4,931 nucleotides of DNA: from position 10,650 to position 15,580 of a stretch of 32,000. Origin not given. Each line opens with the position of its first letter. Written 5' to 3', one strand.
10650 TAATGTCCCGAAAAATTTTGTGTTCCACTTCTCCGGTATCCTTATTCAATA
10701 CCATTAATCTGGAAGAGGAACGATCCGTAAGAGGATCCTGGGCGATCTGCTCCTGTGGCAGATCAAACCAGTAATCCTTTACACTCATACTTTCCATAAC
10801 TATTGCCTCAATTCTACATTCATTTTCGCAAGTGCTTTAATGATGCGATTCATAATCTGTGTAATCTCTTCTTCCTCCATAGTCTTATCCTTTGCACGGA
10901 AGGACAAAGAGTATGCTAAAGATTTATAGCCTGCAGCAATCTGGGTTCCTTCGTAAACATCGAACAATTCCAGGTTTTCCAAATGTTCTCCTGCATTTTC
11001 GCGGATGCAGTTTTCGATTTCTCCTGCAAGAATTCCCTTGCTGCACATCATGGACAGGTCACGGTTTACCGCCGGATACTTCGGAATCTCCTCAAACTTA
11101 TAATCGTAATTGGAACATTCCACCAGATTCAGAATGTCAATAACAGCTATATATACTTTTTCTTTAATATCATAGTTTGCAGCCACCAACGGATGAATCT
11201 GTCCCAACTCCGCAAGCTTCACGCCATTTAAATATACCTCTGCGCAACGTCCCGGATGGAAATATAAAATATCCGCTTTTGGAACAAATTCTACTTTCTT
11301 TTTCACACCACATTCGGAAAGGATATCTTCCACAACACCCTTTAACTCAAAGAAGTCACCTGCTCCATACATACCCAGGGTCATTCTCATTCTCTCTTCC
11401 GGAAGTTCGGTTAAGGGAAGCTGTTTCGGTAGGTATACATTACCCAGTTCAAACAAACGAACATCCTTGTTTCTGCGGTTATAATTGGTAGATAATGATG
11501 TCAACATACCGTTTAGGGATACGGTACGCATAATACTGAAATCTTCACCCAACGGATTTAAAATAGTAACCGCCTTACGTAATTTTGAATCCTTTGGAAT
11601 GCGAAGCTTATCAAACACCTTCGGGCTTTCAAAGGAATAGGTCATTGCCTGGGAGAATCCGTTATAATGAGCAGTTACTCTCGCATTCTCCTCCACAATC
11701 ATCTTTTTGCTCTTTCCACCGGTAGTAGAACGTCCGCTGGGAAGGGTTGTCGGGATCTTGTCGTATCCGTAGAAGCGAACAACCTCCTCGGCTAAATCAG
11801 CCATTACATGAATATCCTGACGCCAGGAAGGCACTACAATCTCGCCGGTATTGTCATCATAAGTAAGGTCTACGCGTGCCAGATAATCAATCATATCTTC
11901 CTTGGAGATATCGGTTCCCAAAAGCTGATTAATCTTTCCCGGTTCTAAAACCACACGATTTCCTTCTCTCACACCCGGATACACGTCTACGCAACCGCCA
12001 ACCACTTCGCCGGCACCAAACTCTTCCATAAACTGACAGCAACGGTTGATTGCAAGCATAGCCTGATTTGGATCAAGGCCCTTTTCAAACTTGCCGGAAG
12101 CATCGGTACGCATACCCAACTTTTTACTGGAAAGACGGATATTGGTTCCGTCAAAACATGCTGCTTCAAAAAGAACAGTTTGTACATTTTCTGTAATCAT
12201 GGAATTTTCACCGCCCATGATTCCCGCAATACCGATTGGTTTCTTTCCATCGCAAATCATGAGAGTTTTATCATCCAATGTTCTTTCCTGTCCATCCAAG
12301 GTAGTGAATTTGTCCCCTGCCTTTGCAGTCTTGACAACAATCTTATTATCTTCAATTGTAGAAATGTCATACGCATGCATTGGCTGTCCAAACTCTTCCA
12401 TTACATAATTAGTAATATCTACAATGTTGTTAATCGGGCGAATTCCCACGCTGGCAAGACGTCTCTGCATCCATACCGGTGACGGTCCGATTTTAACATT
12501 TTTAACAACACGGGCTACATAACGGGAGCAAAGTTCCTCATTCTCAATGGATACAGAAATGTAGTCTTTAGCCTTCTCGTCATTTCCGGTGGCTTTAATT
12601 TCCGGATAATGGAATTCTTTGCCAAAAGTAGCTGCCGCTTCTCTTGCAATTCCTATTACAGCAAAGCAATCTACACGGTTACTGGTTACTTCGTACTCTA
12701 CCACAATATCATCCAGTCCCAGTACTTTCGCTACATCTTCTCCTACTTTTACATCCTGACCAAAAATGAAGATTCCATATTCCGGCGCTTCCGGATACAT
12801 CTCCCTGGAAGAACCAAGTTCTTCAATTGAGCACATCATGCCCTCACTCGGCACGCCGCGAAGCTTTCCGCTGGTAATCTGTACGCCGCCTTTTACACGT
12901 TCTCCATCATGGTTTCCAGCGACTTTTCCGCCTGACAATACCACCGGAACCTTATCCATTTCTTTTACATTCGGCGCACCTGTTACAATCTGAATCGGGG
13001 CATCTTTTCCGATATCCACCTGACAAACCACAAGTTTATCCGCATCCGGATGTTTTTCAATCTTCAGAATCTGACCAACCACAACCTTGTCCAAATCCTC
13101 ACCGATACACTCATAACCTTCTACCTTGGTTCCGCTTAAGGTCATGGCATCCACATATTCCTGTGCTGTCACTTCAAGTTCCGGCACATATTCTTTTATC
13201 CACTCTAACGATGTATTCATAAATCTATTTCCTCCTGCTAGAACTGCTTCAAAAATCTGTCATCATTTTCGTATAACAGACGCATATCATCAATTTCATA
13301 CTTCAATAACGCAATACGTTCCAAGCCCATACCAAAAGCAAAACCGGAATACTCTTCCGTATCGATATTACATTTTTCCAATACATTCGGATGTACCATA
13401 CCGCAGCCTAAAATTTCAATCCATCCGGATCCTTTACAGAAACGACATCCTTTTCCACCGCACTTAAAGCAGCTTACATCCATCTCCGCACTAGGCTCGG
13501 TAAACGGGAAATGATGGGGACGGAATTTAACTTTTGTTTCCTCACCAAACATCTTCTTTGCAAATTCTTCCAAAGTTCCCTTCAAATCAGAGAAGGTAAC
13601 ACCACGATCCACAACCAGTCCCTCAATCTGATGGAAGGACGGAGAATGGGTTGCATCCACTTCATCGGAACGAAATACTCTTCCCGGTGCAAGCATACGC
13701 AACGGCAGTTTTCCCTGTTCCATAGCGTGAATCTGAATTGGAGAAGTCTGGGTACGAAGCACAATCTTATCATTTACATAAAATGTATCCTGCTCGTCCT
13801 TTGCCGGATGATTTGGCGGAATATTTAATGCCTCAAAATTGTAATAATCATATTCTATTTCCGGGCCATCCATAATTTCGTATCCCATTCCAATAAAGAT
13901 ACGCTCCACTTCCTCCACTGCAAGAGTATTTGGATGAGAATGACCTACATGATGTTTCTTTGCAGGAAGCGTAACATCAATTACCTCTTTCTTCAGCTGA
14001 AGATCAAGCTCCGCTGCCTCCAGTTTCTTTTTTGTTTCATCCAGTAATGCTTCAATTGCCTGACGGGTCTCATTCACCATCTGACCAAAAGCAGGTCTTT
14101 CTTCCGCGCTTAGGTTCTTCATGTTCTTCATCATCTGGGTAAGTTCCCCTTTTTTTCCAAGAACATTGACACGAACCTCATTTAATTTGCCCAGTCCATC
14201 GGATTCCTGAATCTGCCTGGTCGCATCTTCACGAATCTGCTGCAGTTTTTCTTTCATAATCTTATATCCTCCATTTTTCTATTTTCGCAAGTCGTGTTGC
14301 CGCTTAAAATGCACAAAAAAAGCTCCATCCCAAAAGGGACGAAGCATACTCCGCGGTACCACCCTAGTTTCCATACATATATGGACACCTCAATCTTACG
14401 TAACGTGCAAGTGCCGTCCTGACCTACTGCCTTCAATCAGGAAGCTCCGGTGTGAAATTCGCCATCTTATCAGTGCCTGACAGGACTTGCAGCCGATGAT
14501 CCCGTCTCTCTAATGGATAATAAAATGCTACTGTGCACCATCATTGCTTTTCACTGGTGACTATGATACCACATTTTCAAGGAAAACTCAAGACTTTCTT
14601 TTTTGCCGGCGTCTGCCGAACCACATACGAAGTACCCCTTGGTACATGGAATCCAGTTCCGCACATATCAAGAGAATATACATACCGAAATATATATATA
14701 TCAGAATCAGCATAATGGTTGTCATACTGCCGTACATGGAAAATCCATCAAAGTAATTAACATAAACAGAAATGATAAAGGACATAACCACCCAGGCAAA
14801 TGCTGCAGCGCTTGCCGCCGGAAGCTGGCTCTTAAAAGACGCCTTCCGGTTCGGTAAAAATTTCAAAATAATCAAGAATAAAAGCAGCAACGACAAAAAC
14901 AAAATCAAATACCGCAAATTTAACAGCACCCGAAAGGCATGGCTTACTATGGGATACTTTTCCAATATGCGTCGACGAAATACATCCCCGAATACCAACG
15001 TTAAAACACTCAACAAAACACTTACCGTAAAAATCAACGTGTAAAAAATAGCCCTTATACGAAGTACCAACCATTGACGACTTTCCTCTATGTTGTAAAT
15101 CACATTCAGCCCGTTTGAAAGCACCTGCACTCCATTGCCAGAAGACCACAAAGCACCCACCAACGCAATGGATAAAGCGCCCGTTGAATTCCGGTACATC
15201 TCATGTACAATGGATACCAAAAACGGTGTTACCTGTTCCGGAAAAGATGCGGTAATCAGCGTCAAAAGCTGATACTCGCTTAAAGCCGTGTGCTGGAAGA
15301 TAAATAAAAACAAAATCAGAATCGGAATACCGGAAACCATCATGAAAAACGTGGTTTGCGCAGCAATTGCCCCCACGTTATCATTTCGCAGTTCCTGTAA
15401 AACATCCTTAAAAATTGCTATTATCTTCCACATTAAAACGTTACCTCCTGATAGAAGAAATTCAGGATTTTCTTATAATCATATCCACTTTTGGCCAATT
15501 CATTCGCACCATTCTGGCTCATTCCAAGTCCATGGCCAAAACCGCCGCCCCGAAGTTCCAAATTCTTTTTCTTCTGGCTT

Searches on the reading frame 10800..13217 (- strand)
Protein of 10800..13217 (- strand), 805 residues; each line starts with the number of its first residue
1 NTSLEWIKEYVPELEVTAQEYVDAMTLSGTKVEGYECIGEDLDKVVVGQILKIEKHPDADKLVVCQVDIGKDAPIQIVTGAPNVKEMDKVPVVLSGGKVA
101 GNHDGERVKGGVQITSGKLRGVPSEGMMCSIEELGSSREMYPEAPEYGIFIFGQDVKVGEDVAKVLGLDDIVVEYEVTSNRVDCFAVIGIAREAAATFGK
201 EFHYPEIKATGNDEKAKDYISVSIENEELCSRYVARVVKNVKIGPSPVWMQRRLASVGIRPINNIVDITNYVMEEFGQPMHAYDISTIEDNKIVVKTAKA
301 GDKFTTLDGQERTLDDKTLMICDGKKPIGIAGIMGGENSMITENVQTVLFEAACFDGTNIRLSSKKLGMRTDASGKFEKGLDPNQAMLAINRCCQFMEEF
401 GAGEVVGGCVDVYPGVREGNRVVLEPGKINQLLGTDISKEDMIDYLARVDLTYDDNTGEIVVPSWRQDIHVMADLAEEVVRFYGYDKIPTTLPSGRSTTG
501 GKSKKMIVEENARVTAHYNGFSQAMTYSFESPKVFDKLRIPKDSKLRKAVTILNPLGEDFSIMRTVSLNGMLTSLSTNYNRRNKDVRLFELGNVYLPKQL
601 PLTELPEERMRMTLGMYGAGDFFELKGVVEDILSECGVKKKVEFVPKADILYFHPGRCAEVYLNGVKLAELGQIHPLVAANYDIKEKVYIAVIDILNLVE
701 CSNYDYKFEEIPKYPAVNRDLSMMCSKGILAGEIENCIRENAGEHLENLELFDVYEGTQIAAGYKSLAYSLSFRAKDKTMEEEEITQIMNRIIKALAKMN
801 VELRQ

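Call 33: search_protein_families(library=pfam, proteins=[window:10800-13217:-], max_evalue=0.001)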
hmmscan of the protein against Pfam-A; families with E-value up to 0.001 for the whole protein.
window:10800-13217:- (805 aa): 5 families
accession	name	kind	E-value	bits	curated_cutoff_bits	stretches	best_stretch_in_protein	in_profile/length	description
PF03483.22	B3_4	-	1.9e-68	229.9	29.3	1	230-400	2-172/174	B3/4 domain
PF17759.6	tRNA_synthFbeta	-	9.7e-62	208.7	22.4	1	488-695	1-214/214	Phenylalanyl tRNA synthetase beta chain CLM domain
PF03147.19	FDX-ACB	-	1.2e-28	99.8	31.1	1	712-804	1-94/94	Ferredoxin-fold anticodon binding domain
PF01588.26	tRNA_bind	-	2.8e-21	75.9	27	1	45-138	1-81/96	Putative tRNA binding domain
PF03484.21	B5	-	6.1e-20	71.6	28.6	1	423-485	2-67/67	tRNA synthetase B5 domain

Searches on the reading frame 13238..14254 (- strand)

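Call 34: search_protein_families(library=pfam, proteins=[window:13238-14254:-], max_evalue=0.001)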
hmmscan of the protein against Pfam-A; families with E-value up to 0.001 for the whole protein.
window:13238-14254:- (338 aa): 3 families
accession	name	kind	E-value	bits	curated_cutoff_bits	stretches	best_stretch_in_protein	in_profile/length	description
PF01409.25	tRNA-synt_2d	-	1.8e-105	352.3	19.8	1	92-338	2-246/246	tRNA synthetases class II core domain (F)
PF02912.23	Phe_tRNA-synt_N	-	5.3e-26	90.8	22.3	1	22-87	4-69/69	Aminoacyl tRNA synthetase class II, N-terminal domain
PF17759.6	tRNA_synthFbeta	-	0.00096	19.1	22.4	0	217-300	139-206/214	Phenylalanyl tRNA synthetase beta chain CLM domain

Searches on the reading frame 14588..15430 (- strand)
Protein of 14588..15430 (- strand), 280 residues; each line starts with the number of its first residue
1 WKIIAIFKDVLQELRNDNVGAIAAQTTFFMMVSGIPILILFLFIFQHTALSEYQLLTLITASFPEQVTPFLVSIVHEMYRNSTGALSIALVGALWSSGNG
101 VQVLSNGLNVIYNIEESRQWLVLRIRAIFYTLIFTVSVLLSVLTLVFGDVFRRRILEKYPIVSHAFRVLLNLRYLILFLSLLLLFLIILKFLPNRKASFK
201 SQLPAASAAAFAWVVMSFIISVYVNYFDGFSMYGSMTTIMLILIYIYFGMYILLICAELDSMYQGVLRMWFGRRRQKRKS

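Call 34: search_protein_families(library=pfam, proteins=[window:14588-15430:-], max_evalue=0.001)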
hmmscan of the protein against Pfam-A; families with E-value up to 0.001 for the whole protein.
window:14588-15430:- (280 aa): 1 family
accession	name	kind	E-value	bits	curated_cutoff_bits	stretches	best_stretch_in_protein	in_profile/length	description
PF03631.20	Virul_fac_BrkB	-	7.1e-45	154.1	33.7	1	16-264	2-256/259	Virulence factor BrkB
